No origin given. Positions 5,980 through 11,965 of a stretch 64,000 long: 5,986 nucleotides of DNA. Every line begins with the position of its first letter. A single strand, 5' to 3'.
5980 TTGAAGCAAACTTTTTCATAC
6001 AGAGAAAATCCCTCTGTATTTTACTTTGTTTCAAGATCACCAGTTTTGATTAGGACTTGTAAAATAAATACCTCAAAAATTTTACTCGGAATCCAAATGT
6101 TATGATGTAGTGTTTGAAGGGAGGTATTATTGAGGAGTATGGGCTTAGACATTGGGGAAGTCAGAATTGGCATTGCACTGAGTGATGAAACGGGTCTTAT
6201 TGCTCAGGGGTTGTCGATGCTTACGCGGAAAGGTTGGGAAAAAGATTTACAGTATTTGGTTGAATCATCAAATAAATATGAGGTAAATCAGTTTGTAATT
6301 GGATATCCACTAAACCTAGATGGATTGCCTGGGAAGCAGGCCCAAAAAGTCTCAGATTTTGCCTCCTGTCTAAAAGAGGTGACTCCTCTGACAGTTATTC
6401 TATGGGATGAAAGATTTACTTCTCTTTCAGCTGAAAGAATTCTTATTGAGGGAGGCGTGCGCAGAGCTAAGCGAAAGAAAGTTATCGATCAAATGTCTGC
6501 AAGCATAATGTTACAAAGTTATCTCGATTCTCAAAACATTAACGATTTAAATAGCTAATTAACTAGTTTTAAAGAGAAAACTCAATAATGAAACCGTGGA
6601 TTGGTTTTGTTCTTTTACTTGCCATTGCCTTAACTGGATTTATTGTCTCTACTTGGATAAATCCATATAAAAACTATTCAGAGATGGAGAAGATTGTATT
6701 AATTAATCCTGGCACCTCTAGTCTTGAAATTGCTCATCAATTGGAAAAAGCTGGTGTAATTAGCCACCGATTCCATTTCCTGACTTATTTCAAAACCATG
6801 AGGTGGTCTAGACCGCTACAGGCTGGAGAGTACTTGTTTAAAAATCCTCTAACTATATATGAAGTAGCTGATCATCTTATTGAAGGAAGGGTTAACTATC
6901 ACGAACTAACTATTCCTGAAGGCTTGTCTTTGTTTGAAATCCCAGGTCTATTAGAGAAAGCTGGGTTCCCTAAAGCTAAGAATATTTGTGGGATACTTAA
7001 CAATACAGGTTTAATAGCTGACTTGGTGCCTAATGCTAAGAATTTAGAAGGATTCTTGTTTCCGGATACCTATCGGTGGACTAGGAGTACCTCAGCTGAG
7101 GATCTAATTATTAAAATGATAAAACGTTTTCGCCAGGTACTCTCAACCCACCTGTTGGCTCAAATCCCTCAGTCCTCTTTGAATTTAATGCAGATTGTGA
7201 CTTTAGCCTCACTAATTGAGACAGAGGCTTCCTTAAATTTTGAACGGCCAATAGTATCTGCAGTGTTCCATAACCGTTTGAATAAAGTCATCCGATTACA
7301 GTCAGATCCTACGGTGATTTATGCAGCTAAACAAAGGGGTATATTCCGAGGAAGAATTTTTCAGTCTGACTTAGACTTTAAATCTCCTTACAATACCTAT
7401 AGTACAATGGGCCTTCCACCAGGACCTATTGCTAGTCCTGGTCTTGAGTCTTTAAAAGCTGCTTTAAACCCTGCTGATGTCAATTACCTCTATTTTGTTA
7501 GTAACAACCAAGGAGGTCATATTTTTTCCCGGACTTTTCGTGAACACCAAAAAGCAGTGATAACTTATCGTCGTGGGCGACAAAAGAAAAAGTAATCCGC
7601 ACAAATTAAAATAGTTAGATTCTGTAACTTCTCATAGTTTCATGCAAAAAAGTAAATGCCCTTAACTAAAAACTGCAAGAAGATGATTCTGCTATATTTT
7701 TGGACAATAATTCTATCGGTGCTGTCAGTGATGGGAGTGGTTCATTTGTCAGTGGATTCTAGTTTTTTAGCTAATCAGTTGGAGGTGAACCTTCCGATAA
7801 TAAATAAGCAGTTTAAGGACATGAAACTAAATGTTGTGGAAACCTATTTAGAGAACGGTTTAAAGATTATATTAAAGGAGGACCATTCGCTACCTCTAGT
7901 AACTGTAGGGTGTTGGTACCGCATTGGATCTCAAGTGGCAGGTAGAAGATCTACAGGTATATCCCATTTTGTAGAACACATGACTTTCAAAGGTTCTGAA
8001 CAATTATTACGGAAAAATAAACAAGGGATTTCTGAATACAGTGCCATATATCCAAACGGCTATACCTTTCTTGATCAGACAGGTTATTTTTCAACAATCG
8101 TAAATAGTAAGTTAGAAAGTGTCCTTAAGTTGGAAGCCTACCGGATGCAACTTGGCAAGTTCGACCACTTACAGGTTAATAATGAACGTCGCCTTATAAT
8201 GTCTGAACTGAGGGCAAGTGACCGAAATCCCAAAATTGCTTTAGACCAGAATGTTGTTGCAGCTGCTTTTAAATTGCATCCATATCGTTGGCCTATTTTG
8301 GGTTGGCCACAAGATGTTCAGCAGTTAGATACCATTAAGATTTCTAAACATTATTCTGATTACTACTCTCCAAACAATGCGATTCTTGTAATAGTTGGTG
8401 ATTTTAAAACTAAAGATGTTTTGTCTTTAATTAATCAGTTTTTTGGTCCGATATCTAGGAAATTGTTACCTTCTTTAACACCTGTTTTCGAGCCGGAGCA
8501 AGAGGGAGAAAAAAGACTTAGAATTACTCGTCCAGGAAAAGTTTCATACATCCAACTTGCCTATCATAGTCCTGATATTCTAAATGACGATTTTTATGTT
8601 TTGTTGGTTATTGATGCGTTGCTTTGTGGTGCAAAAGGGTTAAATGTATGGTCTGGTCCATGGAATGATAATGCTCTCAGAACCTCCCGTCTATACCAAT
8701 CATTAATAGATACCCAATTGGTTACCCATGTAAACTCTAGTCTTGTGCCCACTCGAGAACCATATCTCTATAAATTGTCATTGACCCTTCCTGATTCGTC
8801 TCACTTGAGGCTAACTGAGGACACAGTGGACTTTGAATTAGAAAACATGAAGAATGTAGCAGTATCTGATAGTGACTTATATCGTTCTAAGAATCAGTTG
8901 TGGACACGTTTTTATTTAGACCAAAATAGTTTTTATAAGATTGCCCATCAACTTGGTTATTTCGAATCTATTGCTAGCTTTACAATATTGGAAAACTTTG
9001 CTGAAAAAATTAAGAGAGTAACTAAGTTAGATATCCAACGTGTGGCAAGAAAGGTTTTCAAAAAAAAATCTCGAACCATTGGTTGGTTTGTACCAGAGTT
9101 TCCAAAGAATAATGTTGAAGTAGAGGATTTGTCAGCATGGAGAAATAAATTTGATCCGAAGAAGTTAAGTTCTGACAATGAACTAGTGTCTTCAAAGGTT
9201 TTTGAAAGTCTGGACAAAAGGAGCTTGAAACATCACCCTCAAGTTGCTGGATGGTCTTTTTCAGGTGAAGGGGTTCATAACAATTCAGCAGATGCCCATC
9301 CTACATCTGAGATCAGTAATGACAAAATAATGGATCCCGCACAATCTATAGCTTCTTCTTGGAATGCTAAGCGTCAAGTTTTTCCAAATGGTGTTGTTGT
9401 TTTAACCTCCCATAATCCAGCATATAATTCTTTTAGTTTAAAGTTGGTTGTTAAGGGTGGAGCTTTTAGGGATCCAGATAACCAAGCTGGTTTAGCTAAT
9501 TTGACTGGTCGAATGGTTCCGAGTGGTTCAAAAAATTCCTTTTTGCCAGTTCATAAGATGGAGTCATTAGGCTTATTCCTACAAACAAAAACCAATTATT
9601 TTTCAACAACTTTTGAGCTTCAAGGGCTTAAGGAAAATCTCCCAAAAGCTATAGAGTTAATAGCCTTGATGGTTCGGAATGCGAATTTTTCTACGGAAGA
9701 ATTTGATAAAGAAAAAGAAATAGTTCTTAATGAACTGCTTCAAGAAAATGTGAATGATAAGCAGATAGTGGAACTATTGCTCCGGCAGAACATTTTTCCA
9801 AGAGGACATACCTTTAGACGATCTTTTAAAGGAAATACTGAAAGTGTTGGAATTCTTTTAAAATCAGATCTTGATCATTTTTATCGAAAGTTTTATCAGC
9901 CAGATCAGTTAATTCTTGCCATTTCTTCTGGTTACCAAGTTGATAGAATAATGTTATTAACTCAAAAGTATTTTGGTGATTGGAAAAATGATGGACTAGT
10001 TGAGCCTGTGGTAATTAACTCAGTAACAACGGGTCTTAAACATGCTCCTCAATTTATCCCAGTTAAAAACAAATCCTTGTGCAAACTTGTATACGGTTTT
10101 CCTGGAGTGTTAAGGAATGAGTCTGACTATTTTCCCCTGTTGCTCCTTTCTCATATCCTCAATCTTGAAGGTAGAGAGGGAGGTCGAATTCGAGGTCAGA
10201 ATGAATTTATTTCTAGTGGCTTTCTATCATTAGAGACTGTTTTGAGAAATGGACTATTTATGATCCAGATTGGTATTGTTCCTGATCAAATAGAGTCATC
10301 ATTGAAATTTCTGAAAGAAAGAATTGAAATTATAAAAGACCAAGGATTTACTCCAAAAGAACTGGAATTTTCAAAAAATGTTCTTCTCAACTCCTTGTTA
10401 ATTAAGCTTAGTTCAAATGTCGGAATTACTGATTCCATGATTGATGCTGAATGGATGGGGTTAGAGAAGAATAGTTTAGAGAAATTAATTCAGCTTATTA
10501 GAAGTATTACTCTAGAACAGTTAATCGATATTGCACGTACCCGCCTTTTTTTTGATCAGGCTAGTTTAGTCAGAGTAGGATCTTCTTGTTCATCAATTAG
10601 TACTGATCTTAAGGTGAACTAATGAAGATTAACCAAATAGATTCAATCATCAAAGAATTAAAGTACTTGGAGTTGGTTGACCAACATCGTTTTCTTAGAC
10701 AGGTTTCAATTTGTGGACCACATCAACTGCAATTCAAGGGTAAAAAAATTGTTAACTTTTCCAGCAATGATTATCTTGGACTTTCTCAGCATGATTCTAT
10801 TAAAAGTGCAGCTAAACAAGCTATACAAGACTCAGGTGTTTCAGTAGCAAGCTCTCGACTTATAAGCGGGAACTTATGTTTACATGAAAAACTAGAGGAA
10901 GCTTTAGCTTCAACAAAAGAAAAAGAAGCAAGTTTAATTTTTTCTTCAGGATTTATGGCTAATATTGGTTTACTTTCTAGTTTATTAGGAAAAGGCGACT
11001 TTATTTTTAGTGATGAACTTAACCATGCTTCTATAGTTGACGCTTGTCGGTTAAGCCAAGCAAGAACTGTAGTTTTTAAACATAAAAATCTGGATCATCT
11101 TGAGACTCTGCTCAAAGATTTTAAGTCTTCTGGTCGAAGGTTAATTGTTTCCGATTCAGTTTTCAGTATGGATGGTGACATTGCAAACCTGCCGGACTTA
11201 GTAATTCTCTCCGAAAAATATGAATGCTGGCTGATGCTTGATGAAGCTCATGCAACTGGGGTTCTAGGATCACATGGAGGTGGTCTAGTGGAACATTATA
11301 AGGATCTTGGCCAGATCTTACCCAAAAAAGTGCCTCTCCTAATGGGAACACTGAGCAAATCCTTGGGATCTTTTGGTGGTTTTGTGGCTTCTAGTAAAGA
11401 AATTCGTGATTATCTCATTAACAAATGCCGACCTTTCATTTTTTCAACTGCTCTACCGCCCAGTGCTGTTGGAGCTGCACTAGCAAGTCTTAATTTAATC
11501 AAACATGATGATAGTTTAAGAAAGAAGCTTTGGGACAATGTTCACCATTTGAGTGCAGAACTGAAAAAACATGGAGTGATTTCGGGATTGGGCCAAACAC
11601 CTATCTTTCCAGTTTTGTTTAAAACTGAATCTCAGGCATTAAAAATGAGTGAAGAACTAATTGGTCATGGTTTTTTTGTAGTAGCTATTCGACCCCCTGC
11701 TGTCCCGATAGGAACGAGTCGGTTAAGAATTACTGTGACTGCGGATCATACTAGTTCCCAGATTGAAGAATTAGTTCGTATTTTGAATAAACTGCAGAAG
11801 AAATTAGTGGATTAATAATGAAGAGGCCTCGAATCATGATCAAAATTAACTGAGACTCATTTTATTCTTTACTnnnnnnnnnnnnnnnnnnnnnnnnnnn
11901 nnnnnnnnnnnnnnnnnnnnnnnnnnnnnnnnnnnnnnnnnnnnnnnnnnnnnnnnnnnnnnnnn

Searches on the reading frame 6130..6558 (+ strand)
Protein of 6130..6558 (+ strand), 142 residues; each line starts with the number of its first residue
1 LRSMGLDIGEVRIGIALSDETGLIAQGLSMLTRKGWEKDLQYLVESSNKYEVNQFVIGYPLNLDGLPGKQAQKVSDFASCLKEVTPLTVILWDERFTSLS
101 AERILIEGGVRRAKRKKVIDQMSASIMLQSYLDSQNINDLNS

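Call 23: search_protein_families(library=pfam, proteins=[window:6130-6558:+], max_evalue=0.0001)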
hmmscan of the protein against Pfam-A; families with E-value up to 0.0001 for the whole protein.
window:6130-6558:+ (142 aa): 1 family
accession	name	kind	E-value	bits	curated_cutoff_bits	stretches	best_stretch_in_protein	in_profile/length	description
PF03652.20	RuvX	-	7.3e-42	143.3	29.2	1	1-134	1-134/134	Holliday junction resolvase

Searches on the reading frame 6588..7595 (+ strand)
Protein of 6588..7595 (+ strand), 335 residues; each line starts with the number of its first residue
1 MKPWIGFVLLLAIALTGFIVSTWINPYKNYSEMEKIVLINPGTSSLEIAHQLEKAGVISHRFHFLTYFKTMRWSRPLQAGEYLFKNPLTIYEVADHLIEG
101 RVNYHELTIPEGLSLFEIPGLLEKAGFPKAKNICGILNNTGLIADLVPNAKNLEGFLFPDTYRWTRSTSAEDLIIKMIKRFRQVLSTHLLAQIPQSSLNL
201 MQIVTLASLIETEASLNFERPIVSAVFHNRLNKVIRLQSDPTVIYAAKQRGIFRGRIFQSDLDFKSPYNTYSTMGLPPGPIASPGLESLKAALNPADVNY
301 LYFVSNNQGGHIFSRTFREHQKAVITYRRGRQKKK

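Call 23: search_protein_families(library=pfam, proteins=[window:6588-7595:+], max_evalue=0.0001)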
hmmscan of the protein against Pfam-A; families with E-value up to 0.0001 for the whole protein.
window:6588-7595:+ (335 aa): 1 family
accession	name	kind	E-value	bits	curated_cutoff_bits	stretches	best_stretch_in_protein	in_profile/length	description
PF02618.21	YceG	-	6.1e-81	272.3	32.4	1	37-324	1-273/275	YceG-like family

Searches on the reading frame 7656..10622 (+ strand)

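Call 23: search_protein_families(library=pfam, proteins=[window:7656-10622:+], max_evalue=0.0001)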
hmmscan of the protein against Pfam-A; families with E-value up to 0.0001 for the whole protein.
window:7656-10622:+ (988 aa): 2 families
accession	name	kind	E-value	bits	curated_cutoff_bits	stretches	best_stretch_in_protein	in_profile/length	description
PF05193.26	Peptidase_M16_C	-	8.6e-46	156.5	23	2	230-415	8-181/181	Peptidase M16 inactive domain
PF00675.25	Peptidase_M16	-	1.1e-32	113.4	22.3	2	581-714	1-136/149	Insulinase (Peptidase family M16)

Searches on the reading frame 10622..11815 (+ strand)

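Call 23: search_protein_families(library=pfam, proteins=[window:10622-11815:+], max_evalue=0.0001)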
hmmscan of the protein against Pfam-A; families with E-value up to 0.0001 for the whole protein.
window:10622-11815:+ (397 aa): 1 family
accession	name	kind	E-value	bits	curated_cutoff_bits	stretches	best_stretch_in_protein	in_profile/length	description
PF00155.27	Aminotran_1_2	-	4.5e-60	204.2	19.7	1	42-387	2-360/361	Aminotransferase class I and II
